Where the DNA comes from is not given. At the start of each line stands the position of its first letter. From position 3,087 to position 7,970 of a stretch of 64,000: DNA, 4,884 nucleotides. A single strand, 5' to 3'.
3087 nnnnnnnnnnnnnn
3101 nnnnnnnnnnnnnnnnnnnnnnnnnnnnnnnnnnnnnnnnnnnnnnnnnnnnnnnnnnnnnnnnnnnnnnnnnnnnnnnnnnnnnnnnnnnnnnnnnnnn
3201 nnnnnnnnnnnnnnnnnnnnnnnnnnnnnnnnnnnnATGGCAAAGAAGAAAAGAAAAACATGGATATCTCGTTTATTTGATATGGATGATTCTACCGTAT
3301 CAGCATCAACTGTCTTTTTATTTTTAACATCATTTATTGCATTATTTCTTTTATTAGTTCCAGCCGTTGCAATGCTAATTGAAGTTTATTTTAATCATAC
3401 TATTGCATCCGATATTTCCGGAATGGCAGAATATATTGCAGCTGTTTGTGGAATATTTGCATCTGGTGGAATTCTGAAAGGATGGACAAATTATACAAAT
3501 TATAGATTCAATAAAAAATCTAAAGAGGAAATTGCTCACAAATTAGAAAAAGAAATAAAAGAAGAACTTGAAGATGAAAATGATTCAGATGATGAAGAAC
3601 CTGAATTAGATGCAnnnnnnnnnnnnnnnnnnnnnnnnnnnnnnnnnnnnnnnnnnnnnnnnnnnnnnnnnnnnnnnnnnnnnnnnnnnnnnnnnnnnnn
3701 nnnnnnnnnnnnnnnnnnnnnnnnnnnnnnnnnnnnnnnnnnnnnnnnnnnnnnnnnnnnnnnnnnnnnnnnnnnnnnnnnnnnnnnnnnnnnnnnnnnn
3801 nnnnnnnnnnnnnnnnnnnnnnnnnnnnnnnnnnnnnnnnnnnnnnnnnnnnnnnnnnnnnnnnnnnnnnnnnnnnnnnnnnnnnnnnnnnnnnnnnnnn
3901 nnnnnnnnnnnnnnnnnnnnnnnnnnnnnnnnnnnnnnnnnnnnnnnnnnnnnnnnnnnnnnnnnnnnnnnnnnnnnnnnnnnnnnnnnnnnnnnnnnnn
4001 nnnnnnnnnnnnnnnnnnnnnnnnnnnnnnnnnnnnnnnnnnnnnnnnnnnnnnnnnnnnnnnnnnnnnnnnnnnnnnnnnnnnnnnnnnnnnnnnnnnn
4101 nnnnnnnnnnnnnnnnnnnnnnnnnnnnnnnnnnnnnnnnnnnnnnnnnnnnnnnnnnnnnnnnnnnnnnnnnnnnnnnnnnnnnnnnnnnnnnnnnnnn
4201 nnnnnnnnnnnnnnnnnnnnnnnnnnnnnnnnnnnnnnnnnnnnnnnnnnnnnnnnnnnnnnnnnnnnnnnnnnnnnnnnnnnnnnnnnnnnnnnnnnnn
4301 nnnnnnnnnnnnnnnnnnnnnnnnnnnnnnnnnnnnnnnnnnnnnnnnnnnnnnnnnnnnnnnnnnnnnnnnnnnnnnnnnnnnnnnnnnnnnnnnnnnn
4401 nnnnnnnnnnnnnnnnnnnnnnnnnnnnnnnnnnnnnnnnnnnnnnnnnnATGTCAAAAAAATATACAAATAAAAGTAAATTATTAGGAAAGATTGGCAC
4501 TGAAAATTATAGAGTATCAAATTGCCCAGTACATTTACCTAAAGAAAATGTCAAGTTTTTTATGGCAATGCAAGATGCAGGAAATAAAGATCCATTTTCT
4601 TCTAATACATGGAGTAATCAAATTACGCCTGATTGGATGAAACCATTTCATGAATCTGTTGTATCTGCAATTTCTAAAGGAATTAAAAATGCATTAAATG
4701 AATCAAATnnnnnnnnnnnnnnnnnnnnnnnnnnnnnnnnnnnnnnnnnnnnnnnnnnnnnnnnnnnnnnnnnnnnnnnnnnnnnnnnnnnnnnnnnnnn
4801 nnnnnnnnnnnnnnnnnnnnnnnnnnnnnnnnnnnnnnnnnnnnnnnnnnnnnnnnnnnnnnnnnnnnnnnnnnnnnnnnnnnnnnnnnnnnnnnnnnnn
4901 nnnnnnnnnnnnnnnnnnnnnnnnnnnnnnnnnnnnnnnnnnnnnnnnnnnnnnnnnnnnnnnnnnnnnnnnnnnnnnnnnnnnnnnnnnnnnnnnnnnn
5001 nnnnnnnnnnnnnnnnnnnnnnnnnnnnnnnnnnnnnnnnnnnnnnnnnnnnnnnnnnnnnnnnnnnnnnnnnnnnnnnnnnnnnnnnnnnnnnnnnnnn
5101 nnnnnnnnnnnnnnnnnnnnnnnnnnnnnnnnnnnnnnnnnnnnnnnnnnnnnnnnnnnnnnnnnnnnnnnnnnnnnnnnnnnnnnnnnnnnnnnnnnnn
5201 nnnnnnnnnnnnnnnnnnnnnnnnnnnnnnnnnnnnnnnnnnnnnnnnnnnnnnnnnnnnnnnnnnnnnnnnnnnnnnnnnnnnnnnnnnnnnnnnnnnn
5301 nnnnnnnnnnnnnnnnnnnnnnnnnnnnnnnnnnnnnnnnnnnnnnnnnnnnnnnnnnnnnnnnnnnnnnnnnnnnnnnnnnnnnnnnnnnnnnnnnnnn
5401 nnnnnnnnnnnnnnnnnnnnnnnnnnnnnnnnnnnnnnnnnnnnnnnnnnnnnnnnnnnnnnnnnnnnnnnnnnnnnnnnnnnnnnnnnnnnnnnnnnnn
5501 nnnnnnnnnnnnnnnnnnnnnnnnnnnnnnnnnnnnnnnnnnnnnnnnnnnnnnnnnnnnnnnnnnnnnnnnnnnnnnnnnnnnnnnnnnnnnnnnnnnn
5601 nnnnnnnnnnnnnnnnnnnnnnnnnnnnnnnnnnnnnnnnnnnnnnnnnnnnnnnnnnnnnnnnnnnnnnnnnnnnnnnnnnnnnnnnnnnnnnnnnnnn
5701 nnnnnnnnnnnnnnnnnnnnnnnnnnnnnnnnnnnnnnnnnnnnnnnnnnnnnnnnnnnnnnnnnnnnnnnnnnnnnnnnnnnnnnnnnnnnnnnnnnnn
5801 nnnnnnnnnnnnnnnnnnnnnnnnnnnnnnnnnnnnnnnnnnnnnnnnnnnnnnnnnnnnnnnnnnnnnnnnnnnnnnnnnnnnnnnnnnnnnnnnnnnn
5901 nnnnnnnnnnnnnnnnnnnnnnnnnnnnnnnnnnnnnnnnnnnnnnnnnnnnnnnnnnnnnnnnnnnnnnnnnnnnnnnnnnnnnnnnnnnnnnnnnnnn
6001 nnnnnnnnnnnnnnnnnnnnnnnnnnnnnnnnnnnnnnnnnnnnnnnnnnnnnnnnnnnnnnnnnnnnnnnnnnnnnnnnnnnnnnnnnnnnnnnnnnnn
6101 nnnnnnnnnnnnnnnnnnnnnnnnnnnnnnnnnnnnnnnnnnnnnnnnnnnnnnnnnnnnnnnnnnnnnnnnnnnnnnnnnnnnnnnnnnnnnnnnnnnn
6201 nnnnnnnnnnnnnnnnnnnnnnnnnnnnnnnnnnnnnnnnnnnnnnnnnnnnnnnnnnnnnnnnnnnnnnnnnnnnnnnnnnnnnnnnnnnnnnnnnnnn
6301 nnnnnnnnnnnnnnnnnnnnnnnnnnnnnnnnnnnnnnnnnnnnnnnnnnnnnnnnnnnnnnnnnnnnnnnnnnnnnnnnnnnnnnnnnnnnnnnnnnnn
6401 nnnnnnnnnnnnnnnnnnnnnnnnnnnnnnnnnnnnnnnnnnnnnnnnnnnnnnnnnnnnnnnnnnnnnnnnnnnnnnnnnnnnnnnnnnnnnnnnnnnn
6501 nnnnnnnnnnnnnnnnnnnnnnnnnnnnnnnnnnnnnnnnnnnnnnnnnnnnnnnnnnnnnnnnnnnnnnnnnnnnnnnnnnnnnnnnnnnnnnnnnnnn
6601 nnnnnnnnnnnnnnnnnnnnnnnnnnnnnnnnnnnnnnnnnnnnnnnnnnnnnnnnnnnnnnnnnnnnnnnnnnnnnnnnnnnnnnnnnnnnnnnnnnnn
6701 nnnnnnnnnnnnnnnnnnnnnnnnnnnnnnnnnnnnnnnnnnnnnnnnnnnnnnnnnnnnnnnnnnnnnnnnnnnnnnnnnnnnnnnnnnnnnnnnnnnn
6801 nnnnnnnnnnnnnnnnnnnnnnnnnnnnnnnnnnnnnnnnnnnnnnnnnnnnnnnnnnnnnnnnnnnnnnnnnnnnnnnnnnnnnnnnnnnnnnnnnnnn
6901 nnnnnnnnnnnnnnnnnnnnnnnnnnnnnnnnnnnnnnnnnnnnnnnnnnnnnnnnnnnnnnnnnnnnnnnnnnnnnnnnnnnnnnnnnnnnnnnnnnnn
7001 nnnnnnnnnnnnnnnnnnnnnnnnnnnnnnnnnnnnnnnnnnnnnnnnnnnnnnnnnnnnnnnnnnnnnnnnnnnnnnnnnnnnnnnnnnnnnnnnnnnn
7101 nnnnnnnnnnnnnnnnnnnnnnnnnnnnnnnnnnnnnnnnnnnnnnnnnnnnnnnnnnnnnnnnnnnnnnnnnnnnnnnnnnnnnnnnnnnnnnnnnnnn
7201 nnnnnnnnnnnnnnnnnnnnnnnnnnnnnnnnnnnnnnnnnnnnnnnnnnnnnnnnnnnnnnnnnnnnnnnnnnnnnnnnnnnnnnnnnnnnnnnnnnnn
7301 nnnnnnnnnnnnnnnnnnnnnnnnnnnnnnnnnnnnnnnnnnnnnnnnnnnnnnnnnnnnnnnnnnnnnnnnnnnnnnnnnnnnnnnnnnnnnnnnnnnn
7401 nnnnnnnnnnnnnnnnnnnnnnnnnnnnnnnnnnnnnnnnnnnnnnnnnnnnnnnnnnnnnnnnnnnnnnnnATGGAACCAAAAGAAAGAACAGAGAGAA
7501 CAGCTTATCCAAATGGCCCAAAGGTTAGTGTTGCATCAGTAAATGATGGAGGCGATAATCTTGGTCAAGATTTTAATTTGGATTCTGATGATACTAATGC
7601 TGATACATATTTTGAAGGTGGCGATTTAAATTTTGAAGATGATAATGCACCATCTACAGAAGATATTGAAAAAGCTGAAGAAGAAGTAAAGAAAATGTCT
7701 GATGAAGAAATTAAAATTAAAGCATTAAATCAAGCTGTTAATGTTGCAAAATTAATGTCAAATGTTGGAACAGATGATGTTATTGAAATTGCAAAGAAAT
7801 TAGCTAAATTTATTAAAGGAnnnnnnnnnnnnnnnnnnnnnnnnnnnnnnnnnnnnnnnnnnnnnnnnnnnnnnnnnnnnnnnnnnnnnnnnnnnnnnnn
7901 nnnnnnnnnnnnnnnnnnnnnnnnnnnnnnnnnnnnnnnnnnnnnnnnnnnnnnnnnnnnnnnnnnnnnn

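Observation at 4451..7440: Two BspA/DUF285-repeat surface-protein genes inside the recoded block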

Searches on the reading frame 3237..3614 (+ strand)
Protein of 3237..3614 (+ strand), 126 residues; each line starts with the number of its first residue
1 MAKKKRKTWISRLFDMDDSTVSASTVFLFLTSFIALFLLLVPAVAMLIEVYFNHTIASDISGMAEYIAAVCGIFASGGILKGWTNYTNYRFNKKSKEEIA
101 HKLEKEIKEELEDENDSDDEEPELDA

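Call 18: search_protein_families(library=pfam, max_evalue=0.01, proteins=[window:3237-3614:+])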
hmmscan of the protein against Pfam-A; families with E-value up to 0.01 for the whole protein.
seq(126 aa): 1 family
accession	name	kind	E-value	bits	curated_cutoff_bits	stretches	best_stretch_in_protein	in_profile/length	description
PF13994.11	PgaD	-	0.00094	19.6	27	1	24-101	25-110/148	PgaD-like protein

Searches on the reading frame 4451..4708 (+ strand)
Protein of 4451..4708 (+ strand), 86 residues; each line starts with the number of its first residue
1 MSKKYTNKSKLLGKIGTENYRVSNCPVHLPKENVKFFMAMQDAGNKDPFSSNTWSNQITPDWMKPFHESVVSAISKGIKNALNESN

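Call 40: search_protein_representatives(protein=window:4451-4708:+)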
Query: 86 residues. Proteins with E-value up to 0.001 (for the whole library): 29; up to 1e-10: 10; up to 1e-30: 5. The best 29 are listed.
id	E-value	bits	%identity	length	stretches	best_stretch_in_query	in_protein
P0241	8.4e-50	182.4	95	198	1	1-86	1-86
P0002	1.5e-43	162.5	89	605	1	4-86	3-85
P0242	6.4e-39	147.7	85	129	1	1-86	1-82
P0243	8.2e-36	137.8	79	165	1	1-85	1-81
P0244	2.2e-34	133.2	74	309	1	4-85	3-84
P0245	3.5e-17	78.4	37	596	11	34-68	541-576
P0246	3.9e-13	65.5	53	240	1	8-85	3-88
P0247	6.3e-13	64.9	50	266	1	8-85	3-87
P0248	3.7e-11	59.2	49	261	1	8-84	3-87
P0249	6.7e-11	58.4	51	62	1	7-66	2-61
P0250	4.3e-10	55.8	86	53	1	4-38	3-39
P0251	4.5e-10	55.8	60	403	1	38-85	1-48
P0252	6.9e-09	52.0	42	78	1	6-83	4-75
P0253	5.5e-08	49.1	49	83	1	5-51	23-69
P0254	7.3e-08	48.7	53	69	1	6-48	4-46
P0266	9.5e-05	38.8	35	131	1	6-85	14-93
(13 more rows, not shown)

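Call 95: search_protein_families(library=pfam, max_evalue=0.1, proteins=[P0246, P0247, P0248, P0244, P0266])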
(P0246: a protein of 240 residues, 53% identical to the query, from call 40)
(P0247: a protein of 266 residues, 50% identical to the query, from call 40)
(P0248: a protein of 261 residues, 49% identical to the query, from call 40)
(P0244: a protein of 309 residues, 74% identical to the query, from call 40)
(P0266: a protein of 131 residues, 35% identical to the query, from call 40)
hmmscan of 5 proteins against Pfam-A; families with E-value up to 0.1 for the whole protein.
P0246 (240 aa): 0 families

P0247 (266 aa): 0 families

P0248 (261 aa): 0 families

P0244 (309 aa): 1 family
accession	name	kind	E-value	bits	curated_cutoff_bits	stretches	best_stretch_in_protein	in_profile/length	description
PF23984.1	DUF7307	-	0.026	14.9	27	1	228-266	6-44/129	Pam3 gp33-like protein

P0266 (131 aa): 0 families

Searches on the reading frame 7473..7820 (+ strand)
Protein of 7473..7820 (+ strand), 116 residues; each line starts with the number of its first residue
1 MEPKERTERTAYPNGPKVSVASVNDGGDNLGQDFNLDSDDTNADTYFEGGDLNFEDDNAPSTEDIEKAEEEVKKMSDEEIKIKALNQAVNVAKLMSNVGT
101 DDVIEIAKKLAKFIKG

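Call 18: search_protein_families(library=pfam, max_evalue=0.01, proteins=[window:7473-7820:+])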
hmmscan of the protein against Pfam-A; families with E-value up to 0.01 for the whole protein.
seq(116 aa): 0 families

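Call 23: search_protein_families(library=phrogs, max_evalue=0.001, proteins=[window:7473-7820:+])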
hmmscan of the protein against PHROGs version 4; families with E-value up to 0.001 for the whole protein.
seq(116 aa): 0 families
